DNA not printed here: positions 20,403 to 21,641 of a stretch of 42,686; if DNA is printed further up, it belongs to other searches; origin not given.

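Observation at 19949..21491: Two adjacent Gln/Ala/Glu-rich coiled-coil proteins at the head of the structural module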

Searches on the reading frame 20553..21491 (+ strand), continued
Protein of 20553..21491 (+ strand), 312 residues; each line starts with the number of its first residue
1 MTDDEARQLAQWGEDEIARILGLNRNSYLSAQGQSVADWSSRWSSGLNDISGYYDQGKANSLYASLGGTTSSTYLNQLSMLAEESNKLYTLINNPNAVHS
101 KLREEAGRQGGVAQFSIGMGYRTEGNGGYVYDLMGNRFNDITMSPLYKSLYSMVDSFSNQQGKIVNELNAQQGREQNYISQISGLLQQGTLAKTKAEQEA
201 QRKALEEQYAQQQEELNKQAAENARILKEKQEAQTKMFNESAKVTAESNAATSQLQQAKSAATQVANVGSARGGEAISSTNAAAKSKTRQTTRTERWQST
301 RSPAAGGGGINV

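Call 90: find_encoding_contigs(protein=P0002, flank=4000, max_places=1)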
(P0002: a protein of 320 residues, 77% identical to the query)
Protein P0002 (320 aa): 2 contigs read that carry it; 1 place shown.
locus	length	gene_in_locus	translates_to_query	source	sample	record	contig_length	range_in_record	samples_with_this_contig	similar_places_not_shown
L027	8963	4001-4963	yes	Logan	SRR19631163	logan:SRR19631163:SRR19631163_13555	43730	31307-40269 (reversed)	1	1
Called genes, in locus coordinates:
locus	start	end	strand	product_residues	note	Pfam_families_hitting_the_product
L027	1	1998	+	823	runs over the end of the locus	PF14700:RPOL_N, PF00940:RNA_pol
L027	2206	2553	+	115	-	-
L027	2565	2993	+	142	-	-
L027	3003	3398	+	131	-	PF13392:HNH_3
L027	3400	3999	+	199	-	-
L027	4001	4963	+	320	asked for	-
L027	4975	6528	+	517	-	PF12236:Head-tail_con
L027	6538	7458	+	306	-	-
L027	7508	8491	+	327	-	PF21703:Gp10A-like (weak), PF25209:Phage_capsid_4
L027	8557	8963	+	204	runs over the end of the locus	PF17212:Tube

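Call 94: find_encoding_contigs(protein=P0003, flank=4000, max_places=1)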
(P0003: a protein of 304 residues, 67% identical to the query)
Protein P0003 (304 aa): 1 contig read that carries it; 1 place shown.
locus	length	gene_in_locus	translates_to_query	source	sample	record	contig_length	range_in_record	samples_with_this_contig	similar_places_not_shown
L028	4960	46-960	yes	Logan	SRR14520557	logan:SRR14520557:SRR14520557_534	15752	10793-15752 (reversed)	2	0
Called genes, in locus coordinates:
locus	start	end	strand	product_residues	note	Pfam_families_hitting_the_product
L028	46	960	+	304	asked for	-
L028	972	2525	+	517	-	PF12236:Head-tail_con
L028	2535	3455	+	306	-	-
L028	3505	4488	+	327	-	PF21703:Gp10A-like (weak), PF25209:Phage_capsid_4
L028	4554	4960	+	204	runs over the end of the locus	PF17212:Tube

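Call 114: search_protein_families(library=ncbifam, proteins=[window:20553-21488:+], max_evalue=1)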
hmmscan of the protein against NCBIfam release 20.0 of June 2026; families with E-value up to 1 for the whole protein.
window:20553-21488:+ (312 aa): 9 families
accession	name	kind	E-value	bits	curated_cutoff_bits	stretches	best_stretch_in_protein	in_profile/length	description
NF045780.1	TrlF_fam_ATP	equivalog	0.0012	17.6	350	1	123-270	395-540/944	TrlF family AAA-like ATPase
NF046048.1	NlpC_P60_DIP1281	equivalog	0.0019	17.1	517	1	154-297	141-281/587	DIP1281 family NlpC/P60 protein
NF008918.0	PRK12280.1-1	equivalog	0.019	14.7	320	1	187-243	111-167/167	50S ribosomal protein L23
NF045653.1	TyIsonSynPvcA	equivalog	0.075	11.9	600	1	185-266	150-230/315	L-tyrosine isonitrile synthase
TIGR02794.1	tolA_full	equivalog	0.08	12.2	59.45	1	192-287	157-265/362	cell envelope integrity protein TolA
TIGR02168.1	SMC_prok_B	equivalog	0.18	9.4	567.35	1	155-288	270-406/1181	chromosome segregation protein SMC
TIGR04527.1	mycoplas_twoTM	subfamily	0.2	11.3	125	1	142-264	37-151/248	MG_279/MG_280 family protein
NF007065.0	PRK09510.1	equivalog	0.25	10.3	213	1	187-287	130-235/387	cell envelope integrity protein TolA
NF045556.1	TbtD_PbtD_pyrid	equivalog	0.33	10.1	325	1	195-289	198-286/354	thiopeptide maturation pyridine synthase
